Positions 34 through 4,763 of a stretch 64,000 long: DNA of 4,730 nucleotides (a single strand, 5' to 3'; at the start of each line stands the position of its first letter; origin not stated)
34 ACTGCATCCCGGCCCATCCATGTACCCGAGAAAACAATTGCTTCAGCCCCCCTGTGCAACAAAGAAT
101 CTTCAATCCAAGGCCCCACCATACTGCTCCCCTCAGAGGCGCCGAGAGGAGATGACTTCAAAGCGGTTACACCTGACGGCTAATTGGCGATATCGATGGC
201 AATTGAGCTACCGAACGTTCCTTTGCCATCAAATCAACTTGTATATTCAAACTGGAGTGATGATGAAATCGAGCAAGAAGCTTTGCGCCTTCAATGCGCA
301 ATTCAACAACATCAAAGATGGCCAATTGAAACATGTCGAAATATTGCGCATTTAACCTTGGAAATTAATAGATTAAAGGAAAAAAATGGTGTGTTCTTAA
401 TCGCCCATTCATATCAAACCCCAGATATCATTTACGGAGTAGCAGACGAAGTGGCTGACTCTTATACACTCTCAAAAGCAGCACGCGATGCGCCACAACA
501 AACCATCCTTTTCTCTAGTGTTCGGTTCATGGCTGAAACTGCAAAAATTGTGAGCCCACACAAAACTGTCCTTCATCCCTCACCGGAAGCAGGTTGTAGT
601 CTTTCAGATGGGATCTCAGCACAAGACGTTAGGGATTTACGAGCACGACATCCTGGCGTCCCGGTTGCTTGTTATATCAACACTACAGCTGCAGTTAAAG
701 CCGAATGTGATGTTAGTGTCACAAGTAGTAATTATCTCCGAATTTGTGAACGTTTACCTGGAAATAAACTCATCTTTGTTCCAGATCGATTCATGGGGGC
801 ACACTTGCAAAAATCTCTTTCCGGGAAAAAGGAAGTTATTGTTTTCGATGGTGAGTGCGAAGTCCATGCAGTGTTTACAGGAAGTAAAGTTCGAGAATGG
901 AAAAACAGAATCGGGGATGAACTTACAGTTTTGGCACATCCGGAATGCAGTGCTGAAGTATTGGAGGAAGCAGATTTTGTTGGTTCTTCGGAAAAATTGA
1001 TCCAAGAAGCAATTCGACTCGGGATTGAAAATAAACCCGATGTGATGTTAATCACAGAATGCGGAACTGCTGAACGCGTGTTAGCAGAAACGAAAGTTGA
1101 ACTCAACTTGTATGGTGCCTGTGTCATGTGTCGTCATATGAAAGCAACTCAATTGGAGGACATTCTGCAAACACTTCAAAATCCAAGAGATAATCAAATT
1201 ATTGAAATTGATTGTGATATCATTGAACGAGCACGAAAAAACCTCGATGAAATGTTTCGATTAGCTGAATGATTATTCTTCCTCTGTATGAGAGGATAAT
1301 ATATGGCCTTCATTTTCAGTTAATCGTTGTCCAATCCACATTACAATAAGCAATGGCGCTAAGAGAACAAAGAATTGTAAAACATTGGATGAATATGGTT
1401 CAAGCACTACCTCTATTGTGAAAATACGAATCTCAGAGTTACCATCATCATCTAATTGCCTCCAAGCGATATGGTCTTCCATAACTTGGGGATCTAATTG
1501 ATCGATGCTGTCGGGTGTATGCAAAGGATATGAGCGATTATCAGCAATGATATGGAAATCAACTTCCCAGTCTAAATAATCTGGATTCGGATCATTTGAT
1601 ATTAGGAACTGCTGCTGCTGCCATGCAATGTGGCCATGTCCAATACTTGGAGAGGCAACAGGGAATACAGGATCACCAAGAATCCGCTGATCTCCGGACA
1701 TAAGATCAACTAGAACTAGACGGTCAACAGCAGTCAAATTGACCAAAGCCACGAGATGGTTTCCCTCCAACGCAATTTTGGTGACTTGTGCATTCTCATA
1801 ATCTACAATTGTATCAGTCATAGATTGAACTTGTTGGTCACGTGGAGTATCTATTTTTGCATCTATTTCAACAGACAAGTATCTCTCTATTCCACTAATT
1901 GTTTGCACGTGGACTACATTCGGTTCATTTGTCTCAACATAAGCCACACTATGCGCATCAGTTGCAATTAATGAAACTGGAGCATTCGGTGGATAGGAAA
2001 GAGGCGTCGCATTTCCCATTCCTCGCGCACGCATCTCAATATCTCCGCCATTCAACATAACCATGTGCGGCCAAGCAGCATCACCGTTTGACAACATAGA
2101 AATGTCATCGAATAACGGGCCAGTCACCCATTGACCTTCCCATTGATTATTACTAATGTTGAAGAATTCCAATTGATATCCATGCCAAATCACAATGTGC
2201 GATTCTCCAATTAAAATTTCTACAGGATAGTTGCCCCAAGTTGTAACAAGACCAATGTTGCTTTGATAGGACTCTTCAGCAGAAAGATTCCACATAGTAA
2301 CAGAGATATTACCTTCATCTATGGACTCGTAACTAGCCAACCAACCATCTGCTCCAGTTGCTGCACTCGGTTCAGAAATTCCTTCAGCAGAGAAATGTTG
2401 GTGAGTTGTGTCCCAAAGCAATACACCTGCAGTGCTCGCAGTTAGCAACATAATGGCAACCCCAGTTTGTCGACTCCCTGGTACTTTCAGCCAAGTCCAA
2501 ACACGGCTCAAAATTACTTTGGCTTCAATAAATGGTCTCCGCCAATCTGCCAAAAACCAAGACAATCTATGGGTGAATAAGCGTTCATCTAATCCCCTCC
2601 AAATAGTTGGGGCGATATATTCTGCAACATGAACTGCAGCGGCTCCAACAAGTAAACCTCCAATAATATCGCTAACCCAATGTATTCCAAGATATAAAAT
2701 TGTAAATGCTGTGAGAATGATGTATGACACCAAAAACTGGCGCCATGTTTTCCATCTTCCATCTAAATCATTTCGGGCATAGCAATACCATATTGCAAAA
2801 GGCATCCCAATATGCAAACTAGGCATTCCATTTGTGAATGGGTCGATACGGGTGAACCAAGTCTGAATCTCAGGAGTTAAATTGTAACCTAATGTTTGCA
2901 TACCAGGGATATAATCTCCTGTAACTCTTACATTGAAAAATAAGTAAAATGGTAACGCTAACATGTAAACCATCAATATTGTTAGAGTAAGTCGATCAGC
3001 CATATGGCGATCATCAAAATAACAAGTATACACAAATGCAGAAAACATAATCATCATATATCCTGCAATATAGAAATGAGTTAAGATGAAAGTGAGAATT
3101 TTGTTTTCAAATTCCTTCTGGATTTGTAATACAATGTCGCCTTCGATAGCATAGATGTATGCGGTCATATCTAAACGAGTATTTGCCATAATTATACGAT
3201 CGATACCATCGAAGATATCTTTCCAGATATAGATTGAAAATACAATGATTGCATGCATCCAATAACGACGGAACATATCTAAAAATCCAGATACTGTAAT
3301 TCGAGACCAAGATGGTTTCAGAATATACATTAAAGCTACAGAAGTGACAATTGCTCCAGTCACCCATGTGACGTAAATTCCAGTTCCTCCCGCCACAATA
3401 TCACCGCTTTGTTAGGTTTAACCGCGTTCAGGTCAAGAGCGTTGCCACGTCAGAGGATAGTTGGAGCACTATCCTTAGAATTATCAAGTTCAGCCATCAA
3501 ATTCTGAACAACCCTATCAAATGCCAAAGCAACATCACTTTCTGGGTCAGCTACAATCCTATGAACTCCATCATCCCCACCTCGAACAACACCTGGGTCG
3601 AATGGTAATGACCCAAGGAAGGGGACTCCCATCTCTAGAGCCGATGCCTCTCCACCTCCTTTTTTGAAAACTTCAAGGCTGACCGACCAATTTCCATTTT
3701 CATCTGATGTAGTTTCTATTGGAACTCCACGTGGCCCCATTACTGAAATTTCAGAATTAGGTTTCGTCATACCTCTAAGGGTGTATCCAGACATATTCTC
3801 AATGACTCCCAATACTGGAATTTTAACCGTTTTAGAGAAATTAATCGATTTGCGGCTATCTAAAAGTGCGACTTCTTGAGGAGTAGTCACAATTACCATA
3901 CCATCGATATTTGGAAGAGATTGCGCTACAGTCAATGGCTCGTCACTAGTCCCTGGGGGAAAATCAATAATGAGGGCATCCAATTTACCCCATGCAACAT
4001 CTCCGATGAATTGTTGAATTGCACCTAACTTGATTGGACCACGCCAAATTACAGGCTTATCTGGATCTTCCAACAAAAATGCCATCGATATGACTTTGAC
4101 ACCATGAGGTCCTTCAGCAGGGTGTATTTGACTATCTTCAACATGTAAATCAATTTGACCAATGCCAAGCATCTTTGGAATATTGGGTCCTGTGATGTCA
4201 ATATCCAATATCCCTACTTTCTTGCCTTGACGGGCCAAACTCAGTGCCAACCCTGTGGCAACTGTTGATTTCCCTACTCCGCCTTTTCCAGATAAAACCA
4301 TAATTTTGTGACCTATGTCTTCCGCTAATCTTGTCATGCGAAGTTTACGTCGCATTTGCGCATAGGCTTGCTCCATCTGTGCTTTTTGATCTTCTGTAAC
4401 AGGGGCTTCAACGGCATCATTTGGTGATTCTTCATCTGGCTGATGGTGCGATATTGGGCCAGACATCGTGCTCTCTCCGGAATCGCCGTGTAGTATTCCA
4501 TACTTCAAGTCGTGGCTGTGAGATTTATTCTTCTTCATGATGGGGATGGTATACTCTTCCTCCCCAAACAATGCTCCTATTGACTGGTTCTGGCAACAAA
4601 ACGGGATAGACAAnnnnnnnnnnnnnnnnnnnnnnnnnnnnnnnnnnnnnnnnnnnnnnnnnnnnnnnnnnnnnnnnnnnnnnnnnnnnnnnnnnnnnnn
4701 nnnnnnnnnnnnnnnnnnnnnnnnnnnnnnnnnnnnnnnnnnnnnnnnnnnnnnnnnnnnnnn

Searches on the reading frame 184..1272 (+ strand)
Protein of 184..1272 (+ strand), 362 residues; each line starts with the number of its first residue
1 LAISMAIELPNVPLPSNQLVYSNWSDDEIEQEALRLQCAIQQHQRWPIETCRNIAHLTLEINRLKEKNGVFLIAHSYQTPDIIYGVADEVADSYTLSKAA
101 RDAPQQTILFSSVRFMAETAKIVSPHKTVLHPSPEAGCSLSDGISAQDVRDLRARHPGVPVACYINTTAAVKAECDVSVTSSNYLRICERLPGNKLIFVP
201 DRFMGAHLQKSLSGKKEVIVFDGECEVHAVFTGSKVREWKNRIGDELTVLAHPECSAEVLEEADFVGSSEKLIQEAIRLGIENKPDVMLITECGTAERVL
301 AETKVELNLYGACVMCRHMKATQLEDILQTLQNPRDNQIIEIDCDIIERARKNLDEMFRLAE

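Call 10: search_protein_families(library=pfam, proteins=[window:184-1272:+], max_evalue=0.001)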
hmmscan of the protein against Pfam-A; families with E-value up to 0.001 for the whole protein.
window:184-1272:+ (362 aa): 1 family
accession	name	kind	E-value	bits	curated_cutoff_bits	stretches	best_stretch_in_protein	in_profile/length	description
PF02445.21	NadA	-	9.8e-87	291.2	27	1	60-358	2-294/295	Quinolinate synthetase A protein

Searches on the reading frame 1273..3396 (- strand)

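Call 10: search_protein_families(library=pfam, proteins=[window:1273-3396:-], max_evalue=0.001)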
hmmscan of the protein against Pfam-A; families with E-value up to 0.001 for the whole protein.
window:1273-3396:- (707 aa): 2 families
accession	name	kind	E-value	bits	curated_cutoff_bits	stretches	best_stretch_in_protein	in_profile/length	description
PF14378.12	PAP2_3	-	9.5e-10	39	27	1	98-255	25-188/190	PAP2 superfamily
PF01569.27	PAP2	-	7.8e-09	35.8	27.2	1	180-263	38-126/130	PAP2 superfamily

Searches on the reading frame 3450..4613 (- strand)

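Call 10: search_protein_families(library=pfam, proteins=[window:3450-4613:-], max_evalue=0.001)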
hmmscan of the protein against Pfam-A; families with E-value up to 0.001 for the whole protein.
window:3450-4613:- (387 aa): 9 families
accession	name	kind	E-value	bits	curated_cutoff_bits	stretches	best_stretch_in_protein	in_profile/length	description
PF10609.15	ParA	-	1.9e-87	293.2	27.1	2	100-281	2-181/246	NUBPL iron-transfer P-loop NTPase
PF01656.29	CbiA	-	4e-13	49.9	25.4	1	104-235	1-54/125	CobQ/CobB/MinD/ParA nucleotide binding domain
PF13614.12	AAA_31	-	1.1e-08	35.6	27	1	103-141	3-41/177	AAA domain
PF02374.21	ArsA_ATPase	-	6.4e-07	29.3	24.3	1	103-139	2-38/305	Anion-transporting ATPase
PF09140.17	MipZ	-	2.5e-06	27.5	20.7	1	102-140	1-39/262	ATPase MipZ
PF03308.22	MeaB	-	1.4e-05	24.7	23.1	1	88-142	18-73/273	Methylmalonyl Co-A mutase-associated GTPase MeaB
PF13481.12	AAA_25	-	0.00011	22.3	27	1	102-133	33-63/195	AAA domain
PF03193.22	RsgA_GTPase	-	0.0002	21.7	30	1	68-123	72-127/174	RsgA GTPase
PF16575.11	CLP1_P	-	0.00059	20.1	26.6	0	109-155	1-49/188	mRNA cleavage and polyadenylation factor CLP1 P-loop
